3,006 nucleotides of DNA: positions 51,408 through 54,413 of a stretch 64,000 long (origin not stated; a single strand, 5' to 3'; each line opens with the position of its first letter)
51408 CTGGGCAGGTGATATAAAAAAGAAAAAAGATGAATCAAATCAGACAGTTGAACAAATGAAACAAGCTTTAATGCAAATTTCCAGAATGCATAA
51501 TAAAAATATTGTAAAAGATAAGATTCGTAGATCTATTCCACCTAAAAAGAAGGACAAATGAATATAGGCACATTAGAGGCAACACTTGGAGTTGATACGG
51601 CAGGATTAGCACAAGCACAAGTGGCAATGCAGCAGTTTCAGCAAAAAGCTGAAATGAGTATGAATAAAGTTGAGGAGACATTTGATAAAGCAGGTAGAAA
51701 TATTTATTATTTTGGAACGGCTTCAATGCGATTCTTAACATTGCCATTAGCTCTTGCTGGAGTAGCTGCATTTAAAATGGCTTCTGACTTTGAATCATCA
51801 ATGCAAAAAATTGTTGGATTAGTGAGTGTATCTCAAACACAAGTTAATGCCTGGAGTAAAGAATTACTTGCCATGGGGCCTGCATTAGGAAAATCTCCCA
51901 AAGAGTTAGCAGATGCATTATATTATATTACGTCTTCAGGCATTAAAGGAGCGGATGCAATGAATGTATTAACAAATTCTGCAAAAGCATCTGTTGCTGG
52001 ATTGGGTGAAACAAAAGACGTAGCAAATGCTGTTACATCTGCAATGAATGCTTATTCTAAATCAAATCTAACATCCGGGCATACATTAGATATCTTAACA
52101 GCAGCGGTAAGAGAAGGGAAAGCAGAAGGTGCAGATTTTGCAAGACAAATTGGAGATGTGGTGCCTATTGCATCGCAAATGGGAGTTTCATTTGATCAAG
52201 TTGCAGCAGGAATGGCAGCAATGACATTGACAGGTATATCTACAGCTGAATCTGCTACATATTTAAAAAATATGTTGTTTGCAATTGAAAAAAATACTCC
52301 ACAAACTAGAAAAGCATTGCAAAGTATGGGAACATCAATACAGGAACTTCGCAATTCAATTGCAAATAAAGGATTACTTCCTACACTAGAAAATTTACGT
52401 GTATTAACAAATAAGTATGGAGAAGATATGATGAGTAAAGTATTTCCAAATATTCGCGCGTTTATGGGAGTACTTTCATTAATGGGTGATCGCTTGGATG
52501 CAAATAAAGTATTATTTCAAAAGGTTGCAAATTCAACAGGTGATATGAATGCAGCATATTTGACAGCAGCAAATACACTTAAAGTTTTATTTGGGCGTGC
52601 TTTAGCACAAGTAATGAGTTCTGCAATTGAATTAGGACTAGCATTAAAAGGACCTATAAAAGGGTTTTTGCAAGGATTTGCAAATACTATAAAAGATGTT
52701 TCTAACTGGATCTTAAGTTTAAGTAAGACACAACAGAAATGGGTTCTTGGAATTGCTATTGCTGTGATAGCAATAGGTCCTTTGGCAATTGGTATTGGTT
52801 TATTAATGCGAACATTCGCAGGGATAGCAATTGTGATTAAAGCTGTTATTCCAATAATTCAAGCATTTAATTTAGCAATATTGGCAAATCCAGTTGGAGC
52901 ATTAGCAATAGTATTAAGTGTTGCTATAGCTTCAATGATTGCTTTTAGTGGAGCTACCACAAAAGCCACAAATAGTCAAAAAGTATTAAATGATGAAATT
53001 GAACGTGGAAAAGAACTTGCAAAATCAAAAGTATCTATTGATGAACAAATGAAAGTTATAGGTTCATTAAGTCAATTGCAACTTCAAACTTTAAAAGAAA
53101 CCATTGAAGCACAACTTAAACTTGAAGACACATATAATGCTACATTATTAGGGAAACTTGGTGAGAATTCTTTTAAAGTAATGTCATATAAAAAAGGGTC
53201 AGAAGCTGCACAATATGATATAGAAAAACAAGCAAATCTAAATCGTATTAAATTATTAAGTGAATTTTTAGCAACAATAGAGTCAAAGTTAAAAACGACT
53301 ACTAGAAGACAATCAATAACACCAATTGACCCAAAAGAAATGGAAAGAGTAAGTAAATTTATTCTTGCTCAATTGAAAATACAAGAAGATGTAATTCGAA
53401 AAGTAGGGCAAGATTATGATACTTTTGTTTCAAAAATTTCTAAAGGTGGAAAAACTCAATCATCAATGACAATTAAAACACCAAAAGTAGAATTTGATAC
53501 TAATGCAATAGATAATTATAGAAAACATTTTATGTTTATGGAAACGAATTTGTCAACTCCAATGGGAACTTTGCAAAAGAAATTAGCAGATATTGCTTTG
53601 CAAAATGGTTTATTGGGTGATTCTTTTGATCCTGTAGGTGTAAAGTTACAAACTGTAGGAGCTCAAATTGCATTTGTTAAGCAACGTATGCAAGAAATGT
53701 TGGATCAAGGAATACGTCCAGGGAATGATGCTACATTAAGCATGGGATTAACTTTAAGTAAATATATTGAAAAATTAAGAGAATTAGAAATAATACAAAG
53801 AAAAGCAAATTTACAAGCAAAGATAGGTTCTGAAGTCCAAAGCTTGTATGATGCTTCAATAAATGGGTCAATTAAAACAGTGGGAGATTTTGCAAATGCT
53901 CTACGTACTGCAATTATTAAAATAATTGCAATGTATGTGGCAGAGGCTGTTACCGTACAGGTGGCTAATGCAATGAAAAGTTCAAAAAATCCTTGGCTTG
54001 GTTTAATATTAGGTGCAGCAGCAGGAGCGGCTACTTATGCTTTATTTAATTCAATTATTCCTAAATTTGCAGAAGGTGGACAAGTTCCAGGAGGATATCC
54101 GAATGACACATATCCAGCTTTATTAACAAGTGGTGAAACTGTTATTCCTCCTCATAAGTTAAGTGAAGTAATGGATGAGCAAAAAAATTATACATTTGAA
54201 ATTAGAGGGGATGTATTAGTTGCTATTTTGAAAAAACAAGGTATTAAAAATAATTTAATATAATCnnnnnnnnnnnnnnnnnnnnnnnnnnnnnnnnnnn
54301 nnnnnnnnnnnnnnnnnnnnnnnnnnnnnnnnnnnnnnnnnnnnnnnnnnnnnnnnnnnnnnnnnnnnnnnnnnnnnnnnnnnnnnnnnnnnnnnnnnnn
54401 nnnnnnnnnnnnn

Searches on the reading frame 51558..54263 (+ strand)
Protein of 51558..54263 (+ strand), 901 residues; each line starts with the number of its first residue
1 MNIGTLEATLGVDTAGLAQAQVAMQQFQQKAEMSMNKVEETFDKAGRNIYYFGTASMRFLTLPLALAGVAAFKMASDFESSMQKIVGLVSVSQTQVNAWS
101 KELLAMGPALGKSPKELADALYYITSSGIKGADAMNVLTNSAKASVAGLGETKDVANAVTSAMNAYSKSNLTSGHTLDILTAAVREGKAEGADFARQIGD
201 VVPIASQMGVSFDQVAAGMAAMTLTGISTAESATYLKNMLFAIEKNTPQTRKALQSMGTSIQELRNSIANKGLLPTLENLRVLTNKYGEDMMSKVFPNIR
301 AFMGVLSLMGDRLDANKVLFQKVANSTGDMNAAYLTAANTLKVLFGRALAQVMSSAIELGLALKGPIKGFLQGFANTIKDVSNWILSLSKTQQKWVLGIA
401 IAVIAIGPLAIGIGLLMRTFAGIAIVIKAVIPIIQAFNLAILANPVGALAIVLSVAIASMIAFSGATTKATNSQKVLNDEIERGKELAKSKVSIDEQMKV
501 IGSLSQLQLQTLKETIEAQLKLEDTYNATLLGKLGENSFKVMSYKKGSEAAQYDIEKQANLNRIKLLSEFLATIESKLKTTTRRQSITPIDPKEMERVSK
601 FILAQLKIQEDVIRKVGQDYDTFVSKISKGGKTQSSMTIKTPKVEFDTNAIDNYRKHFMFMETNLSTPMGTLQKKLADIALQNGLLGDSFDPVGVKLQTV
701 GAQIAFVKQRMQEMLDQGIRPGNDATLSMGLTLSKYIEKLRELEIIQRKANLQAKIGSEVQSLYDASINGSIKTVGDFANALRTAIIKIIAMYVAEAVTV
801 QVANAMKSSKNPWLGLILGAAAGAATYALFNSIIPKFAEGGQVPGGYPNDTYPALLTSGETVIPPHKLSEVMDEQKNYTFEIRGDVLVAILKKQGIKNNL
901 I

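Call 6: search_protein_families(library=phrogs, proteins=[window:51558-54263:+])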
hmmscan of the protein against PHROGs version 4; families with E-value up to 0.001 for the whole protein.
window:51558-54263:+ (901 aa): 22 families
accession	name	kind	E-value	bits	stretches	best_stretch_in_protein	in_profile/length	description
phrog_1533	-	tail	3.1e-54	185.1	1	29-648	206-779/1688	tail length tape measure protein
phrog_991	-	tail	4.4e-51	174.7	1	28-470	249-669/1966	tail length tape measure protein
phrog_28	-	tail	2.3e-37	130.1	1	9-458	218-670/1228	tail length tape measure protein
phrog_1272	-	tail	4e-37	128.6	1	17-462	191-667/1606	tail length tape measure protein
phrog_4704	-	tail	3.6e-36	126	1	17-418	165-557/625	tail length tape measure protein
phrog_1293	-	tail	3.6e-21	75.8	1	22-473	129-595/1424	tail length tape measure protein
phrog_14441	-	tail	1.2e-19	72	1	16-236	20-239/241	tail length tape measure protein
phrog_167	-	tail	2.5e-18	66.3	1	16-790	219-853/1555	tail length tape measure protein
phrog_23013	-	tail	2.5e-18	66.2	1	30-491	95-542/1379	tail length tape measure protein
phrog_36688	-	tail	3.5e-18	65.5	1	24-492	31-487/1600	tail length tape measure protein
phrog_5218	-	unknown function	1.5e-17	64.1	1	18-528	172-733/1599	-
phrog_2723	-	tail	2.9e-15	56.3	1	65-280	165-390/1578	tail length tape measure protein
phrog_9696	-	tail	1.4e-13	50.6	1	19-261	23-267/1415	tail length tape measure protein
phrog_28775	-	tail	6e-13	48.6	1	72-533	55-504/1303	tail length tape measure protein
phrog_5493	-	tail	1.5e-10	41.1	1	14-581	10-571/1102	tail length tape measure protein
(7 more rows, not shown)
